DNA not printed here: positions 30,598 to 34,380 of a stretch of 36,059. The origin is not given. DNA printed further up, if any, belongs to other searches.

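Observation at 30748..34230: Intact reverse gyrase wired into a housekeeping operon of an AT-rich, streamlined CPR-like bacterium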

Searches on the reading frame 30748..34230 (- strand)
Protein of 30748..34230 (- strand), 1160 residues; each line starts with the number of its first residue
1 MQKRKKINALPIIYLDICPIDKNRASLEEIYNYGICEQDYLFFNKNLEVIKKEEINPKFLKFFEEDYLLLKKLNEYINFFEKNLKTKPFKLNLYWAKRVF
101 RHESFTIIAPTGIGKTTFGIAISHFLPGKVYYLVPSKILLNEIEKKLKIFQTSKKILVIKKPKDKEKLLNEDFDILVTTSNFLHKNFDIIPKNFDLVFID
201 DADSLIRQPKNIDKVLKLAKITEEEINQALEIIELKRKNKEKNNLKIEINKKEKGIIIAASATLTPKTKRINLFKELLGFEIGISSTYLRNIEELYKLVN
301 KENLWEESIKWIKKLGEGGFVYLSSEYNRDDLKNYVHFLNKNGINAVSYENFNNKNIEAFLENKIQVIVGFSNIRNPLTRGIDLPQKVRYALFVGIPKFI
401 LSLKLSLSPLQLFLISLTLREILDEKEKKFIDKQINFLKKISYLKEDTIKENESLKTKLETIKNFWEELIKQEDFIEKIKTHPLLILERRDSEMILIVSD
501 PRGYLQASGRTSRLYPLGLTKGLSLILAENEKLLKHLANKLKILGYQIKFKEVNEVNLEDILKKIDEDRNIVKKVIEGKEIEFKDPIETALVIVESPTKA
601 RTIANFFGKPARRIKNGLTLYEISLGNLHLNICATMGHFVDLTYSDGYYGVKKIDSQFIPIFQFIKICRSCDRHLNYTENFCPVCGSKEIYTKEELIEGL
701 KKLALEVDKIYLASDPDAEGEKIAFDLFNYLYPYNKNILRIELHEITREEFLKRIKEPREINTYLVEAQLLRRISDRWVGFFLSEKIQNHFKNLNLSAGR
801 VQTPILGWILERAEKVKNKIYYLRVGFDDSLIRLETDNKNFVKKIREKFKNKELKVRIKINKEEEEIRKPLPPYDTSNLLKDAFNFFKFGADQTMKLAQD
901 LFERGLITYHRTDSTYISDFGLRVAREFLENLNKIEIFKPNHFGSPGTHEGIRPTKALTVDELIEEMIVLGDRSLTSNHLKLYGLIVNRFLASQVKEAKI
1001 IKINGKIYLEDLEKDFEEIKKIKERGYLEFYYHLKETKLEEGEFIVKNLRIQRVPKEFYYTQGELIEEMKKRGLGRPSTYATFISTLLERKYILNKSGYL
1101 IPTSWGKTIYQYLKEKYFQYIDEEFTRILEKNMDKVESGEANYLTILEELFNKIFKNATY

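Call 3: search_protein_families(library=pfam, proteins=[window:30748-34230:-], max_evalue=0.01)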
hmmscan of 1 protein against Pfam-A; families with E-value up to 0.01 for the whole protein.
window:30748-34230:- (1160 aa): 5 families
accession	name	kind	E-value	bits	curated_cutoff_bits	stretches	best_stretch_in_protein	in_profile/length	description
PF01131.25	Topoisom_bac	-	1.7e-81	274.8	35.1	1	761-1147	2-410/411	DNA topoisomerase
PF01751.28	Toprim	-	1.5e-20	73.6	23.1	1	591-746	2-96/96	Toprim domain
PF00270.35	DEAD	-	1.6e-10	41.4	26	1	101-268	13-164/167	DEAD/DEAH box helicase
PF04851.21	ResIII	-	1.2e-08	35.5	22.5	1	100-215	21-146/164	Type III restriction enzyme, res subunit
PF12172.15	zf-ChsH2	-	0.0041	17.3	23.2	1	667-689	13-35/37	ChsH2, rubredoxin-like zinc ribbon domain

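Call 4: search_protein_families(library=ncbifam, proteins=[window:30748-34230:-], max_evalue=0.01)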
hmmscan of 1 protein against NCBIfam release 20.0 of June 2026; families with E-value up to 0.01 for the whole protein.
window:30748-34230:- (1160 aa): 12 families
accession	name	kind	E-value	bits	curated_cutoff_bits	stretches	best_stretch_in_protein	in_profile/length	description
TIGR01054.1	rgy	equivalog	0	1111.5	471.7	1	11-1154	3-1169/1172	reverse gyrase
TIGR01051.1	topA_bact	equivalog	7.4e-91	306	456.4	1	591-1153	1-567/632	type I DNA topoisomerase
NF006451.0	PRK08780.1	equivalog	4e-59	200.8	1265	1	692-1153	59-568/824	DNA topoisomerase I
NF004966.0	PRK06319.1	equivalog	6.2e-55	186.6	868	2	837-1154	236-573/862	DNA topoisomerase I/SWI domain fusion protein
TIGR01057.1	topA_arch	equivalog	1.6e-50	172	458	1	593-1152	1-559/618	DNA topoisomerase I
NF004438.0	PRK05776.1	equivalog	1.2e-47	162.5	793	1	586-1154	6-575/677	DNA topoisomerase I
NF005829.0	PRK07726.1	subfamily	8.6e-36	123.8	597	2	697-1035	83-445/669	DNA topoisomerase 3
NF005555.0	PRK07220.1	equivalog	5.1e-34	117.7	635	1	691-1149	82-556/740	DNA topoisomerase I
TIGR01056.1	topB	subfamily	1.6e-28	99.6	515.75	2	590-1027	3-440/706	DNA topoisomerase III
NF011532.0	PRK14973.1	equivalog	4.1e-27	94.4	930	1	692-1146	82-552/936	DNA topoisomerase I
NF006032.0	PRK08173.1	equivalog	1.7e-19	69.1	1058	2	699-1031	87-452/863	DNA topoisomerase III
NF011313.0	PRK14724.1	equivalog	1.4e-13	49.5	1088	2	874-999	300-432/988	DNA topoisomerase III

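Call 5: search_solved_structures(query=window:30748-34230:-, show_alignments=2)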
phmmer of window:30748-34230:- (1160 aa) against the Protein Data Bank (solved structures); distinct sequences matched with E-value up to 0.001: 35.
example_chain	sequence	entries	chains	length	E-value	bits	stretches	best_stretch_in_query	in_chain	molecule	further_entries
1gl9_B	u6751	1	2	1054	1e-187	629.9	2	493-1154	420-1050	REVERSE GYRASE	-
1gku_B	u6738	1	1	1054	1.3e-187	629.5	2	496-1154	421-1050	REVERSE GYRASE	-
4ddt_A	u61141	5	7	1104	3.1e-175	588.5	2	458-1154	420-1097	Reverse gyrase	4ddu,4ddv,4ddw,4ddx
7fsf_A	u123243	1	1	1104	1e-174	586.8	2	458-1154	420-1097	Reverse gyrase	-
7fse_A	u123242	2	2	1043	5.7e-170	571.1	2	496-1154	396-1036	Reverse gyrase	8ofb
2gai_A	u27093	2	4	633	1.5e-53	185.6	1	690-1153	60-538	DNA topoisomerase I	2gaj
6ozw_A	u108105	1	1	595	5.8e-49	170.4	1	689-1154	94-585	DNA topoisomerase 1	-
1ecl_A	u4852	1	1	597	9.8e-45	156.4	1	692-1153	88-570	ESCHERICHIA COLI TOPOISOMERASE I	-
1cy0_A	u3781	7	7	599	3.9e-44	154.4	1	692-1153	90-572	DNA TOPOISOMERASE I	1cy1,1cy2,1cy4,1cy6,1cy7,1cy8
1mw8_X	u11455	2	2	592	4.3e-44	154.3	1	692-1153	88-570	DNA Topoisomerase I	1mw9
9gda_F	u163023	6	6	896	7.4e-44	153.5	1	692-1153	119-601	DNA topoisomerase 1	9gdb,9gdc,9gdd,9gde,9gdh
3px7_A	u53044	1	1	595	2.2e-43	151.9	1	692-1153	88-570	DNA topoisomerase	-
3pwt_A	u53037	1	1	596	2.3e-43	151.9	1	692-1153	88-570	DNA topoisomerase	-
4rul_A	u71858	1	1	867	2.5e-43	151.7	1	692-1153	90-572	DNA topoisomerase 1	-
3p4y_A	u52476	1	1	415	1.1e-42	149.6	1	74-398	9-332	reverse gyrase helicase domain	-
3oiy_A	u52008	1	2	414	1.1e-42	149.6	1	74-398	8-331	reverse gyrase helicase domain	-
3p4x_A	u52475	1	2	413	1.1e-42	149.6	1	74-398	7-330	reverse gyrase helicase-like domain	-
4cgy_A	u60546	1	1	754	3.2e-07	32.1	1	704-1147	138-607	DNA TOPOISOMERASE 3-ALPHA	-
4cht_A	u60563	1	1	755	3.3e-07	32.1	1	704-1147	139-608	DNA TOPOISOMERASE 3-ALPHA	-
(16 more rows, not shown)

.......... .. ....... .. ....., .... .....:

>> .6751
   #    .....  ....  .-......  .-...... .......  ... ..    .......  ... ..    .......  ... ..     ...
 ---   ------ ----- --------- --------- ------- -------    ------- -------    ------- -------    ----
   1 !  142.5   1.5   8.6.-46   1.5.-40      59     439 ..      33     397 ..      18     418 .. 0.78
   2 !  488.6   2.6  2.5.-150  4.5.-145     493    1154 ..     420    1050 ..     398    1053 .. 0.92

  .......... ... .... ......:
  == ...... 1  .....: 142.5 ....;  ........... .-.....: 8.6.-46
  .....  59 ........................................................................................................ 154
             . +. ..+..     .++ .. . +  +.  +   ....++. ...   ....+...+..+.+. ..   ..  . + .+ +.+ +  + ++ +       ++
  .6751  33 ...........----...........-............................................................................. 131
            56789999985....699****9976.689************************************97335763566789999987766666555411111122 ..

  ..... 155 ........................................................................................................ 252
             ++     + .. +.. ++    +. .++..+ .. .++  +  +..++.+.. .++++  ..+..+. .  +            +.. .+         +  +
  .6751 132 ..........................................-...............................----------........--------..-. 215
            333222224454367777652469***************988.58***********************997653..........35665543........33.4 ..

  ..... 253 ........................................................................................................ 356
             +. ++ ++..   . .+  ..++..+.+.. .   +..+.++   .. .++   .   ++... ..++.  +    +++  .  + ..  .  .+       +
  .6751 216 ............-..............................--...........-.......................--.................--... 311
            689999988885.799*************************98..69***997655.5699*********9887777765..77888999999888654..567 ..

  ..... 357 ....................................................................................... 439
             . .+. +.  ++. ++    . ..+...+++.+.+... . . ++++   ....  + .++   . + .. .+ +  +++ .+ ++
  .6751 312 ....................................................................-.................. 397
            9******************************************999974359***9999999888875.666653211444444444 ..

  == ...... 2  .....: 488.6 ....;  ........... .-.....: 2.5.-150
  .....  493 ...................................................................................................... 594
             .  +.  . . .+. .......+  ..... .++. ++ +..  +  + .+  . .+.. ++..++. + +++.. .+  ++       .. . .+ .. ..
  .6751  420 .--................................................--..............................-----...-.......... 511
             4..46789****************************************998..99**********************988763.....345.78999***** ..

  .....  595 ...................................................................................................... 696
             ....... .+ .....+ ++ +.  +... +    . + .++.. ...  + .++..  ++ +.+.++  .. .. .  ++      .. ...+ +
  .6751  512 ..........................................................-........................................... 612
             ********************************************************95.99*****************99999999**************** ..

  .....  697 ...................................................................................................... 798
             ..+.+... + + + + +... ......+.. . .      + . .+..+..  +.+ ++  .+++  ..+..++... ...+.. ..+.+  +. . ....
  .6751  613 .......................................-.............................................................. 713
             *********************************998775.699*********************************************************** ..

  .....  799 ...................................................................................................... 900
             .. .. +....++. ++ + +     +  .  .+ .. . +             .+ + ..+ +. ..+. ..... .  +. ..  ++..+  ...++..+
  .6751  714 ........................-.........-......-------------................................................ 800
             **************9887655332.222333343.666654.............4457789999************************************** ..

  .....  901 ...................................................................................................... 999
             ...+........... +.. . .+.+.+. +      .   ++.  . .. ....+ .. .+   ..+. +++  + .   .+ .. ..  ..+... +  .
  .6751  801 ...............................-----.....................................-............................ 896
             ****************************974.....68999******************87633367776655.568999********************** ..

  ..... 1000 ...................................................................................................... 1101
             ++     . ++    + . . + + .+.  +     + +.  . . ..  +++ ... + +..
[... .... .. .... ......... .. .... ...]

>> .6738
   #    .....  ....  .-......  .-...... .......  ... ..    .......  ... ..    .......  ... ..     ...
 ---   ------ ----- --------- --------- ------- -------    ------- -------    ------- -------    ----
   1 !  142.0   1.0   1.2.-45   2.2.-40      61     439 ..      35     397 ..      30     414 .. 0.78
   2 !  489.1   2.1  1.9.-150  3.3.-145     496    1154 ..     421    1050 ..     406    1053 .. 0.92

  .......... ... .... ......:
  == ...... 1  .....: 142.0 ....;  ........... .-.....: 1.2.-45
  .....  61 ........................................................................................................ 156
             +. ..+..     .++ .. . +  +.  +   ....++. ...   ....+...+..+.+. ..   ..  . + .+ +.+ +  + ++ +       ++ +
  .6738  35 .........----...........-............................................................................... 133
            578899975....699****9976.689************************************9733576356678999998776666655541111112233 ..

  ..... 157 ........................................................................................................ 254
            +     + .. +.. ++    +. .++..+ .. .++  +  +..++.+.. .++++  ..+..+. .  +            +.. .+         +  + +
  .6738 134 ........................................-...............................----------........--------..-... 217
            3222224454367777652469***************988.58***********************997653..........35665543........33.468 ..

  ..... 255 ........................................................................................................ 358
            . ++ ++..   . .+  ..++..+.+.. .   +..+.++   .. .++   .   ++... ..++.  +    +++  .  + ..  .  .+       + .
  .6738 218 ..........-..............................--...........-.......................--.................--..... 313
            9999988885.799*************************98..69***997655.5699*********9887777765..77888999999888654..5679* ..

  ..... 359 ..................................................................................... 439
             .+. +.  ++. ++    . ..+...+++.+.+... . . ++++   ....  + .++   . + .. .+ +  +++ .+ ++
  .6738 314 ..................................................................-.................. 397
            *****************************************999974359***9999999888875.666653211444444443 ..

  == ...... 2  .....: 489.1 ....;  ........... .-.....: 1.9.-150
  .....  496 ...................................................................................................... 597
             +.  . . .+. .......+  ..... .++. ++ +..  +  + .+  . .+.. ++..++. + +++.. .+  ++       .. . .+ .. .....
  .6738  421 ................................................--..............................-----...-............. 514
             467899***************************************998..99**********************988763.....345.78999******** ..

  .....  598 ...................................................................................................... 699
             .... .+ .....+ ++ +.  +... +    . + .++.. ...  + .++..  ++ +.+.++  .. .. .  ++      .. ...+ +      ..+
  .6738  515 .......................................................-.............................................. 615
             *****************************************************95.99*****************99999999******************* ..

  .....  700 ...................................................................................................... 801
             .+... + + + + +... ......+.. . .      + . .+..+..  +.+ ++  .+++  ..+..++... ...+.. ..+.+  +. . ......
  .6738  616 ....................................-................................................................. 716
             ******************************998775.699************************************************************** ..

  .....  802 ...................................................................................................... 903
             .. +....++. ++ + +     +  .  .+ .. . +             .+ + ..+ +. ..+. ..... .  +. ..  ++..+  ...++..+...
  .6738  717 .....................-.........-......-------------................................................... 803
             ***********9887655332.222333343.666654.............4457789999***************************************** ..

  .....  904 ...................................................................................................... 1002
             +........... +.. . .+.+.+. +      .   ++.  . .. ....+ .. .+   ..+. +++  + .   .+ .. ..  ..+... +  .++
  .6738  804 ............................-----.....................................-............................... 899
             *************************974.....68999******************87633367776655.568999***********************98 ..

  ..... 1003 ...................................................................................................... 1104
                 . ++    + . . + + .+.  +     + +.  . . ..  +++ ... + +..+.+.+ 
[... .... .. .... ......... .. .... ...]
